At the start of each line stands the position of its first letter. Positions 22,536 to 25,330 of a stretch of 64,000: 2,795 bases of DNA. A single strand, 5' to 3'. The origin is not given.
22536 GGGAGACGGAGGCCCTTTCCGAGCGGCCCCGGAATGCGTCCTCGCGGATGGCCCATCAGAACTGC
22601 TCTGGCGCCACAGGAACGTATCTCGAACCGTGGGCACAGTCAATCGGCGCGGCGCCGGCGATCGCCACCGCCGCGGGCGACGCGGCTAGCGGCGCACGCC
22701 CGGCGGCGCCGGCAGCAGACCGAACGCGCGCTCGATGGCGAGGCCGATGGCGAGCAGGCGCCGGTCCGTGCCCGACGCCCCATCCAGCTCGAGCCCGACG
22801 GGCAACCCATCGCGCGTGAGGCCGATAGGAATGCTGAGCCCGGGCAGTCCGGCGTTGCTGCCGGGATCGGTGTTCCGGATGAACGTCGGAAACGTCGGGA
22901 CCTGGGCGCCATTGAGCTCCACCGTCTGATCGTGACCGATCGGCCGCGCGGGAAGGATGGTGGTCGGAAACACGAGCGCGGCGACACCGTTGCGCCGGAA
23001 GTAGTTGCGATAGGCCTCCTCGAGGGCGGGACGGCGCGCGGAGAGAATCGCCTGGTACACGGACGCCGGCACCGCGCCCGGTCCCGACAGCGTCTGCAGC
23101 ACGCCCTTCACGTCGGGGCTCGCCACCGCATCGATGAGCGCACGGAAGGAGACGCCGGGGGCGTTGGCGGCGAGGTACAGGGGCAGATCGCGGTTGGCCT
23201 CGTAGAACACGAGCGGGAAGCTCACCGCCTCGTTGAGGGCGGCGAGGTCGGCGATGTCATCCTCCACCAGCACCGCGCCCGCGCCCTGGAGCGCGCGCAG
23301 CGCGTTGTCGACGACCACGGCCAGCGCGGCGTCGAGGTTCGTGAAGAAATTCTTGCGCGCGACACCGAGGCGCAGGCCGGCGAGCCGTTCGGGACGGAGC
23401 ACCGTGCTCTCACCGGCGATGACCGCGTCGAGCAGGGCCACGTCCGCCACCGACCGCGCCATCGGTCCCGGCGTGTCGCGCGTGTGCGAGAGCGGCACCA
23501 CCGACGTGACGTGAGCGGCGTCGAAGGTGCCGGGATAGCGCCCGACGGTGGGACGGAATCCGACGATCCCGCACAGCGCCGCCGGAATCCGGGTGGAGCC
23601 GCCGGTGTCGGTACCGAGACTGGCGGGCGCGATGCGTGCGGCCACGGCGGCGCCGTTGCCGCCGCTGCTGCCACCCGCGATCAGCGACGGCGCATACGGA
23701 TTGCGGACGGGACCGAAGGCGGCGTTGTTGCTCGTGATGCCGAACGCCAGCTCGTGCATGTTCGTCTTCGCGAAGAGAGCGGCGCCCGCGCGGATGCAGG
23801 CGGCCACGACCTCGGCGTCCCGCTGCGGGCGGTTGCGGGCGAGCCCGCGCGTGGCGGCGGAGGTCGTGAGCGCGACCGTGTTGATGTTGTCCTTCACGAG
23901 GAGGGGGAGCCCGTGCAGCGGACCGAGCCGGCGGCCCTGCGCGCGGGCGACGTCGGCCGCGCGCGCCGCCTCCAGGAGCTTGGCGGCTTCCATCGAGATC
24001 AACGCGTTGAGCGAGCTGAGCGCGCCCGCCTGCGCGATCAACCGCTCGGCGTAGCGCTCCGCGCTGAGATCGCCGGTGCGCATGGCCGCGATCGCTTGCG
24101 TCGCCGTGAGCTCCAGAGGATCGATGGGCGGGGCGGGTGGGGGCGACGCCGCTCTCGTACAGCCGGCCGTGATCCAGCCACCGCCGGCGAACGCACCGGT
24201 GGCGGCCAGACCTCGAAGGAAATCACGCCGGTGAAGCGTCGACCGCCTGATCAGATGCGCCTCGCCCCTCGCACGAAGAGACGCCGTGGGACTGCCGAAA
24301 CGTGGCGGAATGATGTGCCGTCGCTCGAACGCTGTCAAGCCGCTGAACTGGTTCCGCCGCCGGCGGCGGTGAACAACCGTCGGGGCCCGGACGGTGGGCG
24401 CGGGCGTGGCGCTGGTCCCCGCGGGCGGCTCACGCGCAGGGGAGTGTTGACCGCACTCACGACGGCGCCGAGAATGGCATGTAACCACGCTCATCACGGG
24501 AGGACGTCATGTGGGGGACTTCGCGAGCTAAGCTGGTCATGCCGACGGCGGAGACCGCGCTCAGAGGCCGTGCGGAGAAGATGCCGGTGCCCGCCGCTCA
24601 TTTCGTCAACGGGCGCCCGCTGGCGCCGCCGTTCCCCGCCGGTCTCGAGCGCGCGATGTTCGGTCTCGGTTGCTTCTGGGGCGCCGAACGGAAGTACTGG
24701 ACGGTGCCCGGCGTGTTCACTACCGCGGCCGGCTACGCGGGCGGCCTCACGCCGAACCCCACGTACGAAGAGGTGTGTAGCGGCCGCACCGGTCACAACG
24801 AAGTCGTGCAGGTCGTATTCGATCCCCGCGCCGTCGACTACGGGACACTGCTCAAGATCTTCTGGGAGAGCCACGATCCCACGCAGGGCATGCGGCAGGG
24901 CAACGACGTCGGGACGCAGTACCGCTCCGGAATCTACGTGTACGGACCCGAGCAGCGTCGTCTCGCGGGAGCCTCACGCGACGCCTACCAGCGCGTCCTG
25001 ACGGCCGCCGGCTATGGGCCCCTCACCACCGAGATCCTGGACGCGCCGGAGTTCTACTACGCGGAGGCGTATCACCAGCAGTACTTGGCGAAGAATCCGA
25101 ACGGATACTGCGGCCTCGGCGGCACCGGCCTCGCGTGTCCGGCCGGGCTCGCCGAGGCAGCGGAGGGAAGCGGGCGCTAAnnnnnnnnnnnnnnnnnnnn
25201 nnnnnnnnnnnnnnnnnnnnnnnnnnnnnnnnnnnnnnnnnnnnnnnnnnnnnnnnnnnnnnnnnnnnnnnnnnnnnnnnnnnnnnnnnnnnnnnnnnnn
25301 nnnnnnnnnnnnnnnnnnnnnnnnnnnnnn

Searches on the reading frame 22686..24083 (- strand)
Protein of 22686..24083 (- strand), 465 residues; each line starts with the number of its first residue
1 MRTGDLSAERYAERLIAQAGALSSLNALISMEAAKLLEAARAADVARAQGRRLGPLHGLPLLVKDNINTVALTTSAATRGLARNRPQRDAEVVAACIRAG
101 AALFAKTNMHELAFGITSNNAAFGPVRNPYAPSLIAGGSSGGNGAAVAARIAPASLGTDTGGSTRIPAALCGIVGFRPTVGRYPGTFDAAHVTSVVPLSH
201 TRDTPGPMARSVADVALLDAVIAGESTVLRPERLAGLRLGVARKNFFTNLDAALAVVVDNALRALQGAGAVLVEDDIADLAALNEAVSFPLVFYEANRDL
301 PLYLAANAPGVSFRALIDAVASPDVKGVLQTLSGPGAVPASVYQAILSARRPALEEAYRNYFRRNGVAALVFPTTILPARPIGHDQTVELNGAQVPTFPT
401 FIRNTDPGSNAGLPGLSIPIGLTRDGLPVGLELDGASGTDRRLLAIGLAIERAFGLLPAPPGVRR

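Call 95: search_protein_families(library=pfam, proteins=[window:22686-24083:-], max_evalue=0.0001)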
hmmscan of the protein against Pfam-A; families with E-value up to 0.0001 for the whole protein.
window:22686-24083:- (465 aa): 1 family
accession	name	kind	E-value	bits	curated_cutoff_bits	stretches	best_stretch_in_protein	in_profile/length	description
PF01425.27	Amidase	-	6.2e-93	312.7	27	1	21-444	12-445/445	Amidase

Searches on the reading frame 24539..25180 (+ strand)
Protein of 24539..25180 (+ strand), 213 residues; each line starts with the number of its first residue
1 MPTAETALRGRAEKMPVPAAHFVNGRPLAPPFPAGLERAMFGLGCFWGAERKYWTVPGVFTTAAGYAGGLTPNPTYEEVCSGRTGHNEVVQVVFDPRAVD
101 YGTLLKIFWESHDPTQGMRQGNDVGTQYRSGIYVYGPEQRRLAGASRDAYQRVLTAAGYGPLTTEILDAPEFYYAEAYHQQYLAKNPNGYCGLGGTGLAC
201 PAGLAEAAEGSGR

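Call 95: search_protein_families(library=pfam, proteins=[window:24539-25180:+], max_evalue=0.0001)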
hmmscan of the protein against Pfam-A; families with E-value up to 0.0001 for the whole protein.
window:24539-25180:+ (213 aa): 1 family
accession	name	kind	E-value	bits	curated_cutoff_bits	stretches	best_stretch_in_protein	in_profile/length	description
PF01625.27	PMSR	-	1.1e-60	204.8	23.7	1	39-191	2-152/153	Peptide methionine sulfoxide reductase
